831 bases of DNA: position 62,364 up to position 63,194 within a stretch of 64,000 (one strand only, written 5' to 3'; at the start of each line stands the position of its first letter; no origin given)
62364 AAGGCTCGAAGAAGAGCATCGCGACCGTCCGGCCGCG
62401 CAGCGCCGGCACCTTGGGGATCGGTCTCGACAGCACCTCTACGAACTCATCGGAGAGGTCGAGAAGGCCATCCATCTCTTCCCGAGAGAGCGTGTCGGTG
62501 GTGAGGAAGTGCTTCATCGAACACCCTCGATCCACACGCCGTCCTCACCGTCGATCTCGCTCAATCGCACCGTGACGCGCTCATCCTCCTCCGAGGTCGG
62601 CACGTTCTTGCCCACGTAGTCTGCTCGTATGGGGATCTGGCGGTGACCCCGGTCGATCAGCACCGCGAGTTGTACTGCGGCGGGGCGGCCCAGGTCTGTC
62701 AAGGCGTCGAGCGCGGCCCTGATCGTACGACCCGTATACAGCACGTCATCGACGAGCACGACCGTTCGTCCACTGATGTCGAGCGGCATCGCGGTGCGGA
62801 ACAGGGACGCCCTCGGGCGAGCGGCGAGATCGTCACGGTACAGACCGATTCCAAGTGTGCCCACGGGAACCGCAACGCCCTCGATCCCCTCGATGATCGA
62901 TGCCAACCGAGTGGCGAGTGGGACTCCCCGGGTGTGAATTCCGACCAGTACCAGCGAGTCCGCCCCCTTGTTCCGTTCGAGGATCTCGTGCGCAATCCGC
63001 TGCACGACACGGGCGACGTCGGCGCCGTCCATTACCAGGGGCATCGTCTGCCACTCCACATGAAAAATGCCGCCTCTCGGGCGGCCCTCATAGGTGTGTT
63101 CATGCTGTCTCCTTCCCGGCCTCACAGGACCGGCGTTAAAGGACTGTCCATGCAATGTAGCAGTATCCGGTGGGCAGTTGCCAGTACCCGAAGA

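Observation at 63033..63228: pyrR leader: PyrR-binding hairpin fused to a strong RBS, with a 23-codon uORF coupled to pyrR via TAATG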

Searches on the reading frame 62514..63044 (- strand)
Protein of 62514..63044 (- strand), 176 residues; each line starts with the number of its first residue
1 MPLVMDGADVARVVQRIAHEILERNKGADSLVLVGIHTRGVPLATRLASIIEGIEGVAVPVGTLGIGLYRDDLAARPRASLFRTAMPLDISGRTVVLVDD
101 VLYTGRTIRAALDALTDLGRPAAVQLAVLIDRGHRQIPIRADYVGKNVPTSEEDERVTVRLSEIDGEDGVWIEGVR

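Call 10: find_related_loci(query=window:62517-63044:-, collection=genome_contigs, flank=1500)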
Query seq(176 aa) (176 aa) in genome_contigs; peptide patterns used: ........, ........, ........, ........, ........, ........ (x = any residue, [..] = any of these).
600 stretches matched a pattern (row limit reached: there are more); 596 encode a relative of the query (tblastn E <= 1e-3); the best 80 are kept; 80 distinct loci.
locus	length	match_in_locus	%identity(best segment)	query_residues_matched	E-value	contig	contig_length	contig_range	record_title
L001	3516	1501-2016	64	1-173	7e-67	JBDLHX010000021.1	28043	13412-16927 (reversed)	MAG: Actinomycetota bacterium isolate MAG003 MAG003_21, whole genome shotgun sequence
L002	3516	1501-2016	61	1-173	8e-65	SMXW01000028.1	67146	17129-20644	MAG: Acidobacteria bacterium isolate N075bin71 k141_318384, whole genome shotgun sequence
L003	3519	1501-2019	66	1-174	4e-65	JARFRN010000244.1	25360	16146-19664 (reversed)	MAG: Acidimicrobiia bacterium isolate MAG_Ve_Sed_51 k141_7184944, whole genome shotgun sequence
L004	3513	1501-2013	60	1-173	9e-65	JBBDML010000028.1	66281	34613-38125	MAG: Acidimicrobiia bacterium isolate LejiaB_65_21 Lejia_B_540_length_66281_cov_12, whole genome shotgun sequence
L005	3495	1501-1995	64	4-170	1e-64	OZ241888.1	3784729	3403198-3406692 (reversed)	MAG: Dehalococcoidia bacterium isolate 46affbec-5afd-4908-a2aa-6a71a6f589da genome assembly, chromosome: 1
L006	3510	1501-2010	69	4-173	1e-64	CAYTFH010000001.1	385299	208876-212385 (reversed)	MAG TPA_asm: uncultured bacterium isolate binchicken_co30_114 genome assembly, contig: NODE_17_length_385299_cov_105.296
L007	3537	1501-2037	59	1-176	5e-64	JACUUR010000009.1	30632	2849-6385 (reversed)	MAG: Dehalococcoidia bacterium isolate Kmv36 NODE_671_length_30632_cov_12.788861, whole genome shotgun sequence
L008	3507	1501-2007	63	4-173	1e-63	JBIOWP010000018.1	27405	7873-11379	MAG: bacterium isolate MAG079 k127_1244126, whole genome shotgun sequence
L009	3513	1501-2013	66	3-173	1e-63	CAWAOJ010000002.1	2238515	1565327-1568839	MAG: uncultured Chloroflexia bacterium isolate MFD01721.bin.1.375 genome assembly, contig: contig_2995, whole genome sho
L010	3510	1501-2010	67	4-173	3e-63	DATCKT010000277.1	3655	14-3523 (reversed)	MAG TPA_asm: Limnochordales bacterium isolate SMAG_U7103 k141_138889, whole genome shotgun sequence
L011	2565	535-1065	59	1-175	8e-63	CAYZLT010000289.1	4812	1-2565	MAG TPA_asm: uncultured Solibacteraceae bacterium isolate SRP128246_co1_360 genome assembly, contig: NODE_50290_length_4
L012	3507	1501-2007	62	4-172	6e-63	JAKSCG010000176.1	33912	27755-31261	MAG: Halanaerobiales bacterium isolate MAG.272 k141_4707718, whole genome shotgun sequence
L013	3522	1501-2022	62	1-175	1e-62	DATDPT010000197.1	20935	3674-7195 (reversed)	MAG TPA_asm: Acidimicrobiia bacterium isolate SMAG_U7928 k141_3106255, whole genome shotgun sequence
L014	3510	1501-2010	59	3-172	3e-62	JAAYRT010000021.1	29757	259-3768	MAG: Halanaerobiaceae bacterium isolate AS23ysBPME_231 23005_AS23, whole genome shotgun sequence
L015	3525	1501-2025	60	1-173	5e-62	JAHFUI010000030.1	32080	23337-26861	MAG: Acidobacteria bacterium isolate nzgw76 NODE_998_length_32081_cov_8.719524, whole genome shotgun sequence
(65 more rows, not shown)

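Call 32: find_related_loci(query=window:62517-63044:-, collection=metagenome_contigs, flank=1200)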
Query seq(176 aa) (176 aa) in metagenome_contigs; peptide patterns used: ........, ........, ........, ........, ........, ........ (x = any residue, [..] = any of these).
600 stretches matched a pattern (row limit reached: there are more); 594 encode a relative of the query (tblastn E <= 1e-3); the best 80 are kept; 80 distinct loci.
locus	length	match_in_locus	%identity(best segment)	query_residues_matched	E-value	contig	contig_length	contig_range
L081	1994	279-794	64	1-173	2e-67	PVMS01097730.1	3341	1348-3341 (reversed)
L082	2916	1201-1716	64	4-176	5e-67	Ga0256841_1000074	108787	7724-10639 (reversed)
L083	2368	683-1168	63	10-172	6e-66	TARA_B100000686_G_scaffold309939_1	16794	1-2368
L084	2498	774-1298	62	1-172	3e-65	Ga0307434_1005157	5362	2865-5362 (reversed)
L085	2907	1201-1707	62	3-172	3e-65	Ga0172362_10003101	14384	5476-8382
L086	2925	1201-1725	61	1-172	5e-65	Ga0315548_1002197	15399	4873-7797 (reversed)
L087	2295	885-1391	59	3-172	7e-66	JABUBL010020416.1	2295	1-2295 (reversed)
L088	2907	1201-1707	61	3-172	1e-64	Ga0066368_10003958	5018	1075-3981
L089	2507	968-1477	60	3-172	4e-65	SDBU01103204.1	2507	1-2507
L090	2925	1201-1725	61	1-172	4e-64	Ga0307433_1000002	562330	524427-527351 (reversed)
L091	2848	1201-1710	61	3-173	3e-64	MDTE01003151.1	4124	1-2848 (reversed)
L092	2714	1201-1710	62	3-172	7e-64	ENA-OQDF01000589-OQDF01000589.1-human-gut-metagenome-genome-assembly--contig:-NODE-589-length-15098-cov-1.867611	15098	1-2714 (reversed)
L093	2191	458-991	59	1-175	2e-64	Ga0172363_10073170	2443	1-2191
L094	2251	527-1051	60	1-172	9e-64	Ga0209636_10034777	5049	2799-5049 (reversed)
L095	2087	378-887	60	3-172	1e-64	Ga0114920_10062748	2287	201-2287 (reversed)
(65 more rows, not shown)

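Call 39: find_homologous_proteins(query=window:62517-63044:-, max_evalue=1e-40)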
Query seq(176 aa) (176 aa): 7956 proteins with E <= 1e-40 among 8000 candidates; the best 120 are listed.
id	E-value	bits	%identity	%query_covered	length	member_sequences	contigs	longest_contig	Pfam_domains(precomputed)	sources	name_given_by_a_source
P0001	1.6e-104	365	100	100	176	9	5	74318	PF14681.13,PF00156.34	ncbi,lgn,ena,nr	ncbi:bifunctional protein PyrR [bacterium BMS3Abin02]|nr:bifunctional protein PyrR [bacterium BMS3Ab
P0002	1.2e-83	297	83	98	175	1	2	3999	PF14681.13,PF00156.34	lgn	-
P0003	1.5e-83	296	82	100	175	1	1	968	PF14681.13,PF00156.34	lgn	-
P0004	1.9e-83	296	83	98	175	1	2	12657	PF14681.13,PF00156.34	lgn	-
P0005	3.4e-83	295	83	100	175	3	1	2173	PF14681.13,PF00156.34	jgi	-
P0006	1.5e-74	267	75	98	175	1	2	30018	PF14681.13,PF00156.34,PF15609.13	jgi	jgi:pyrimidine operon attenuation protein/uracil phosphoribosyltransferase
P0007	7.8e-74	265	74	98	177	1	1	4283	PF14681.13,PF00156.34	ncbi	-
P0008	9.6e-74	265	76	98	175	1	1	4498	PF14681.13,PF00156.34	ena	-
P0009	1.8e-73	264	74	98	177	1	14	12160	PF14681.13,PF00156.34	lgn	-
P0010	3.7e-72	259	73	98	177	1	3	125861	PF14681.13,PF00156.34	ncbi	-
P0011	5.0e-72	259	73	98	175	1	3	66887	PF14681.13,PF00156.34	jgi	jgi:pyrimidine operon attenuation protein/uracil phosphoribosyltransferase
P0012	5.3e-72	259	71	98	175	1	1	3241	PF14681.13,PF00156.34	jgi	jgi:pyrimidine operon attenuation protein/uracil phosphoribosyltransferase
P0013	1.8e-71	257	73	98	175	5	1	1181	PF14681.13,PF00156.34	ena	-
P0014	1.8e-71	257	72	98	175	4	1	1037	PF14681.13,PF00156.34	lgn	-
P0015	5.4e-71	256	72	98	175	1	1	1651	PF00156.34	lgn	-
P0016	1.2e-70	254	71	98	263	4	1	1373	PF00156.34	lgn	-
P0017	1.3e-70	254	72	98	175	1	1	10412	PF14681.13,PF00156.34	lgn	-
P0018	1.7e-70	254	71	98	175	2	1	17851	PF00156.34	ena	-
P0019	2.6e-70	253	69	98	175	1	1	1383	PF14681.13,PF00156.34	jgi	jgi:pyrimidine operon attenuation protein/uracil phosphoribosyltransferase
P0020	2.8e-70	253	73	98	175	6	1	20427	PF14681.13,PF00156.34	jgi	jgi:pyrimidine operon attenuation protein/uracil phosphoribosyltransferase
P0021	2.9e-70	253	71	98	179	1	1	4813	PF14681.13,PF00156.34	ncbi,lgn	ncbi:MAG: bifunctional pyr operon transcriptional regulator/uracil phosphoribosyltransferase PyrR [A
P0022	2.9e-70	253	71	98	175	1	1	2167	PF14681.13,PF00156.34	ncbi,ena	-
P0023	3.1e-70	253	71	99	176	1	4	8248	PF14681.13,PF00156.34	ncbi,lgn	-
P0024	3.1e-70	253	71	98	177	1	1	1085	PF00156.34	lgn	-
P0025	3.3e-70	253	70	100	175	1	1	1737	PF14681.13,PF00156.34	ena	-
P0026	3.5e-70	253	71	99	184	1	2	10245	PF00156.34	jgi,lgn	jgi:pyrimidine operon attenuation protein/uracil phosphoribosyltransferase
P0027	4.8e-70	253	72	98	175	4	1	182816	PF14681.13,PF00156.34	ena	-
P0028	5.0e-70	252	73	98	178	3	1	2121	PF00156.34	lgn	-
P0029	5.3e-70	252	71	98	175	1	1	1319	PF14681.13,PF00156.34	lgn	-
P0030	5.4e-70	252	71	98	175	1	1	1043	PF14681.13,PF00156.34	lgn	-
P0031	6.4e-70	252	71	98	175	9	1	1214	PF14681.13,PF00156.34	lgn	-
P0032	8.3e-70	252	70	99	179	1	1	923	PF00156.34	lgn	-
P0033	8.4e-70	252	71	98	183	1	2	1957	PF00156.34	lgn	-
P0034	8.4e-70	252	70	98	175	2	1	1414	PF14681.13,PF00156.34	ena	-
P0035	1.1e-69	251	71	98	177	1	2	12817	PF14681.13,PF00156.34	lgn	-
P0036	1.2e-69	251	71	98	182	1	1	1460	PF14681.13,PF00156.34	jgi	jgi:pyrimidine operon attenuation protein/uracil phosphoribosyltransferase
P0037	1.6e-69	251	70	98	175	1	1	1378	PF14681.13,PF00156.34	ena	-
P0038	1.7e-69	251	72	98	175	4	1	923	PF14681.13,PF00156.34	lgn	-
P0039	1.8e-69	251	71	98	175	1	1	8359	PF14681.13,PF00156.34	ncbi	ncbi:MAG: bifunctional pyr operon transcriptional regulator/uracil phosphoribosyltransferase PyrR [A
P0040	1.8e-69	251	71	98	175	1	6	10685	PF14681.13,PF00156.34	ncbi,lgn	ncbi:MAG: bifunctional pyr operon transcriptional regulator/uracil phosphoribosyltransferase PyrR [A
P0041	1.8e-69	251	70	99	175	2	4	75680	PF14681.13,PF00156.34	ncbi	-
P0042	1.9e-69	251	68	99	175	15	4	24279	PF14681.13,PF00156.34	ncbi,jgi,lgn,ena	ncbi:bifunctional pyr operon transcriptional regulator/uracil phosphoribosyltransferase PyrR [Actino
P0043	2.3e-69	250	71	100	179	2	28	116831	PF14681.13,PF00156.34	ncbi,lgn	-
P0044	2.4e-69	250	71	98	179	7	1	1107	PF14681.13,PF00156.34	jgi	-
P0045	2.6e-69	250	71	98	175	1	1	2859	PF14681.13,PF00156.34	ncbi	ncbi:MAG: bifunctional pyr operon transcriptional regulator/uracil phosphoribosyltransferase PyrR [A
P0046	2.6e-69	250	70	99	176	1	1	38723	PF14681.13,PF00156.34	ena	-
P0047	2.9e-69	250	71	98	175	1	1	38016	PF00156.34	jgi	-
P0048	3.1e-69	250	71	99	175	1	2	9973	PF00156.34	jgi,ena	-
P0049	3.2e-69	250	71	99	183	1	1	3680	PF00156.34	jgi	-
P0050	3.5e-69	250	71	98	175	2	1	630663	PF14681.13,PF00156.34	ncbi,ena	-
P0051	4.0e-69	250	69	98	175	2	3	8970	PF14681.13,PF00156.34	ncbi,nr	ncbi:MAG: bifunctional pyr operon transcriptional regulator/uracil phosphoribosyltransferase PyrR [A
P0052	4.1e-69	250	71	98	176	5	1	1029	PF00156.34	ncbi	-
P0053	5.6e-69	249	70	98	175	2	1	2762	PF14681.13,PF00156.34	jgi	jgi:pyrimidine operon attenuation protein/uracil phosphoribosyltransferase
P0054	5.6e-69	249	71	98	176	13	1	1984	PF00156.34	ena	-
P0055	6.4e-69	249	70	98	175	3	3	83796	PF14681.13,PF00156.34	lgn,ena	-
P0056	7.0e-69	249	71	98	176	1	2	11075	PF00156.34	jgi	jgi:pyrimidine operon attenuation protein/uracil phosphoribosyltransferase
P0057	7.7e-69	249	71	96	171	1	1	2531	PF00156.34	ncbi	-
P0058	8.1e-69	249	69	98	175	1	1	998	PF00156.34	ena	-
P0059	1.1e-68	248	72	96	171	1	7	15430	PF14681.13,PF00156.34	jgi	jgi:pyrimidine operon attenuation protein/uracil phosphoribosyltransferase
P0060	1.1e-68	248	69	98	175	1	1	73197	PF14681.13,PF00156.34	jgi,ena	-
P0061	1.1e-68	248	71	97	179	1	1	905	PF00156.34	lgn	-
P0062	1.2e-68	248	70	96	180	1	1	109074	PF00156.34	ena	-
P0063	1.2e-68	248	70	96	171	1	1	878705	PF14681.13,PF00156.34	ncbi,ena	-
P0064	1.3e-68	248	69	98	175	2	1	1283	PF00156.34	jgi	jgi:pyrimidine operon attenuation protein/uracil phosphoribosyltransferase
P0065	1.3e-68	248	69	98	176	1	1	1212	PF14681.13,PF00156.34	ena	-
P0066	1.4e-68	248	72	96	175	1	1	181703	PF00156.34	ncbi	-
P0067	1.5e-68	248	71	98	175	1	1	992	PF14681.13,PF00156.34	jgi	jgi:pyrimidine operon attenuation protein/uracil phosphoribosyltransferase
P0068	1.6e-68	248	71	98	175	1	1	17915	PF14681.13,PF00156.34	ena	-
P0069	1.7e-68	247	69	98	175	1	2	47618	PF14681.13,PF00156.34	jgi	jgi:pyrimidine operon attenuation protein/uracil phosphoribosyltransferase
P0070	1.8e-68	247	68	98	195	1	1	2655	PF14681.13,PF00156.34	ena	-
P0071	2.1e-68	247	71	98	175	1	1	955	PF14681.13,PF00156.34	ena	-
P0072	2.2e-68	247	70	96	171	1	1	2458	PF14681.13,PF00156.34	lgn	-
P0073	2.2e-68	247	70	98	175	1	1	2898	PF00156.34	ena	-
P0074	2.4e-68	247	69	98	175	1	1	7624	PF00156.34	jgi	jgi:pyrimidine operon attenuation protein/uracil phosphoribosyltransferase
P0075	2.4e-68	247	70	98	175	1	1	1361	PF14681.13,PF00156.34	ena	-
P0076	2.5e-68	247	69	97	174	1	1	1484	PF14681.13,PF00156.34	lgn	-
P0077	3.0e-68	247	68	98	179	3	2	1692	PF14681.13,PF00156.34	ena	-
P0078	3.3e-68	247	73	98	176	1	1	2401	PF00156.34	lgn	-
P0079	3.4e-68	247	71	96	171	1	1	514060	PF14681.13,PF00156.34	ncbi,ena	-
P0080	3.8e-68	246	67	98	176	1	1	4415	PF00156.34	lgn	-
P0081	3.8e-68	246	71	98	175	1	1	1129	PF14681.13,PF00156.34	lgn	-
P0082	3.8e-68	246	71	98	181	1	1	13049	PF14681.13,PF00156.34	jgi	jgi:pyrimidine operon attenuation protein / uracil phosphoribosyltransferase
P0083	4.0e-68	246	68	98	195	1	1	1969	PF14681.13,PF00156.34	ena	-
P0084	4.0e-68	246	74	97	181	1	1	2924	PF00156.34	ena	-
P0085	4.8e-68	246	69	97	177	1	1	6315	PF00156.34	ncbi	-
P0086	4.8e-68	246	70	98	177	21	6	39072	PF00156.34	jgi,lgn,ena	-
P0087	5.7e-68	246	69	97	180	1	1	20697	PF14681.13,PF00156.34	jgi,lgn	jgi:pyrimidine operon attenuation protein/uracil phosphoribosyltransferase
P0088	5.8e-68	246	69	99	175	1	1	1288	PF00156.34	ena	-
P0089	5.9e-68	246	71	98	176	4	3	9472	PF00156.34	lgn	-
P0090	6.0e-68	246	71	98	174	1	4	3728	PF00156.34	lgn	-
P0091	6.0e-68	246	71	98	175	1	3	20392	PF14681.13,PF00156.34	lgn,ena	-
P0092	6.1e-68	246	70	96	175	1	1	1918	PF14681.13,PF00156.34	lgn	-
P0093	6.3e-68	246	68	98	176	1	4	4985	PF00156.34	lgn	-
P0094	6.4e-68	246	72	97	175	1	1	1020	PF14681.13,PF00156.34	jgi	-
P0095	6.7e-68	246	71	98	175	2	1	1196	PF14681.13,PF00156.34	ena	-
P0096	6.8e-68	246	69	98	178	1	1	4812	PF14681.13,PF00156.34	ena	-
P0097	7.4e-68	245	71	98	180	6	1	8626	PF14681.13,PF00156.34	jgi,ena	jgi:pyrimidine operon attenuation protein/uracil phosphoribosyltransferase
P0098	8.5e-68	245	67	98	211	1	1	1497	PF14681.13,PF00156.34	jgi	jgi:pyrimidine operon attenuation protein/uracil phosphoribosyltransferase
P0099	8.6e-68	245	70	96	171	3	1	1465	PF14681.13,PF00156.34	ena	-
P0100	8.8e-68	245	71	97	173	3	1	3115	PF14681.13,PF00156.34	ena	-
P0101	9.1e-68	245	70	97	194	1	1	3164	PF14681.13,PF00156.34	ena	-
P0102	1.0e-67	245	71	97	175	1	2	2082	PF14681.13,PF00156.34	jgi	-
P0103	1.0e-67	245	69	97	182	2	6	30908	PF14681.13,PF00156.34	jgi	-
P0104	1.1e-67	245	71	96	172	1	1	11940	PF00156.34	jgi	-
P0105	1.1e-67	245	69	97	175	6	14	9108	PF14681.13,PF00156.34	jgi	-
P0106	1.2e-67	245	67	100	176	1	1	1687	PF14681.13,PF00156.34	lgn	-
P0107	1.3e-67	245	73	97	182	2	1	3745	PF00156.34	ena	-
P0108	1.3e-67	245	74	97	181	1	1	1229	PF00156.34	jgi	-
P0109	1.4e-67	245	69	98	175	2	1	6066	PF14681.13,PF00156.34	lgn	-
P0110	1.4e-67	245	69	97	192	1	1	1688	PF14681.13,PF00156.34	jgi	-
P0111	1.4e-67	245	69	97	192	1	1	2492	PF14681.13,PF00156.34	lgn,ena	-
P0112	1.6e-67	244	67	99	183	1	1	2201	PF14681.13,PF00156.34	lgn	-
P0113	1.7e-67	244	71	97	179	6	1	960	PF14681.13,PF00156.34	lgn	-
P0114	1.9e-67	244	71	98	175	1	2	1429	PF14681.13,PF00156.34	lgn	-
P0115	2.0e-67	244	71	96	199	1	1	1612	PF00156.34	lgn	-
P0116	2.1e-67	244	71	97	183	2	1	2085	PF00156.34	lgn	-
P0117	2.5e-67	244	68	98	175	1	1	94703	PF14681.13,PF00156.34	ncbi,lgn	-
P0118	2.5e-67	244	69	97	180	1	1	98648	PF00156.34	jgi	-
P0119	2.5e-67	244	69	98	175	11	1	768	PF14681.13,PF00156.34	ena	-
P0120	2.5e-67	244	72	97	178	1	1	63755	PF14681.13,PF00156.34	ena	-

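Call 41: find_encoding_contigs(protein=P0002, flank=900, max_places=2)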
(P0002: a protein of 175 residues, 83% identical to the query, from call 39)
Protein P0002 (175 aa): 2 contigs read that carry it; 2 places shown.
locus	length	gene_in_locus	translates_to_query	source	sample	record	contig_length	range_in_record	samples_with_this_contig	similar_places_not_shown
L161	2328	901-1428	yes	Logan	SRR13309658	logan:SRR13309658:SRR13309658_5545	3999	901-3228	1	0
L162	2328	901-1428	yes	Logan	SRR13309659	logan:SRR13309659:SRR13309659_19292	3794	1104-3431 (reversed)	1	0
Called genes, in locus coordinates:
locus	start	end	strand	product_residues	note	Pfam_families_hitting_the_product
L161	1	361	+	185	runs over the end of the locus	PF08207:EFP_N, PF01132:EFP, PF09285:Elong-fact-P_C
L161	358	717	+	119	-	PF01029:NusB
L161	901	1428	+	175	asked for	PF00156:Pribosyltran, PF14681:UPRTase (weak)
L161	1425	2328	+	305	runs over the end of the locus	PF02729:OTCace_N, PF00185:OTCace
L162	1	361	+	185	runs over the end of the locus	PF08207:EFP_N, PF01132:EFP, PF09285:Elong-fact-P_C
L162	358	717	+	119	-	PF01029:NusB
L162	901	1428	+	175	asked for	PF00156:Pribosyltran, PF14681:UPRTase (weak)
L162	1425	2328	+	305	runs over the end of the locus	PF02729:OTCace_N, PF00185:OTCace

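Call 42: find_encoding_contigs(protein=P0004, flank=900, max_places=2)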
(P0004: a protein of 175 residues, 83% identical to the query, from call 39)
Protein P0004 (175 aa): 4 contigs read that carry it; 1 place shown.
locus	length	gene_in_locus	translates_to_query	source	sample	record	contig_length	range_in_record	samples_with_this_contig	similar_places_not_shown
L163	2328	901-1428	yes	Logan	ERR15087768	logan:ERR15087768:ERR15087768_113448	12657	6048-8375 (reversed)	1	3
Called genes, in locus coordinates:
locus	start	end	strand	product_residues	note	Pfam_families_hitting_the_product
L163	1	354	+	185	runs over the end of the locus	PF08207:EFP_N, PF01132:EFP, PF09285:Elong-fact-P_C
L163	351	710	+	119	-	PF01029:NusB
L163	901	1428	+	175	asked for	PF00156:Pribosyltran, PF14681:UPRTase (weak)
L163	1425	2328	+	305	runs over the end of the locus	PF02729:OTCace_N, PF00185:OTCace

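Call 43: find_encoding_contigs(protein=P0005, flank=900, max_places=2)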
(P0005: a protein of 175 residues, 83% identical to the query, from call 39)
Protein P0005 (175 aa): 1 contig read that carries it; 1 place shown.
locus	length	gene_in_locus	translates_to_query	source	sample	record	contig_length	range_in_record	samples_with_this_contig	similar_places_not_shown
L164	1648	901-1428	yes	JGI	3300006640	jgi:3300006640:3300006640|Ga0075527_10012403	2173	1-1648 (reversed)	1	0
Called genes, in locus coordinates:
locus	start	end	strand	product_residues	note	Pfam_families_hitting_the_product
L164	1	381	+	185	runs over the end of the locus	PF08207:EFP_N, PF01132:EFP, PF09285:Elong-fact-P_C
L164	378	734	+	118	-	PF01029:NusB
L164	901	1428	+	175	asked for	PF00156:Pribosyltran, PF14681:UPRTase (faint)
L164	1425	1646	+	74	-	?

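Call 45: find_encoding_contigs(protein=P0006, flank=900, max_places=1)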
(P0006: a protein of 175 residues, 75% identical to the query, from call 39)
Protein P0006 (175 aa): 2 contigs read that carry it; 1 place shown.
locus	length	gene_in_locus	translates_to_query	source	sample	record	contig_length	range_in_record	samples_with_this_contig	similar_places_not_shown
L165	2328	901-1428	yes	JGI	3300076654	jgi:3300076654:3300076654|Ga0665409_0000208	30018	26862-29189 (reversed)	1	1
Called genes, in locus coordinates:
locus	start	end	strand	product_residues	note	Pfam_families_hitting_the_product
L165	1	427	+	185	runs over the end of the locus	PF08207:EFP_N, PF01132:EFP, PF09285:Elong-fact-P_C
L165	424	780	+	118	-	PF01029:NusB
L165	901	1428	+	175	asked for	PF00156:Pribosyltran, PF14681:UPRTase (weak), PF15609:PRTase_2 (weak)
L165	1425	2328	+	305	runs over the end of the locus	PF02729:OTCace_N, PF00185:OTCace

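Call 46: find_encoding_contigs(protein=P0007, flank=900, max_places=1)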
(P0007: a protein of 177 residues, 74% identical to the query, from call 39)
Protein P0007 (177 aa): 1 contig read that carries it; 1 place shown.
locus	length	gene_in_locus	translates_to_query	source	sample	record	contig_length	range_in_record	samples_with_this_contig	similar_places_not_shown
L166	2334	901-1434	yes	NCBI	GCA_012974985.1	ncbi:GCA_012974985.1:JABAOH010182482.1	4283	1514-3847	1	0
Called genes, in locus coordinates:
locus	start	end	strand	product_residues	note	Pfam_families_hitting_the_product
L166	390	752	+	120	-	PF01029:NusB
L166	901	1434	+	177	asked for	PF00156:Pribosyltran, PF14681:UPRTase (weak)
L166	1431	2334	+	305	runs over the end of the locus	PF02729:OTCace_N, PF00185:OTCace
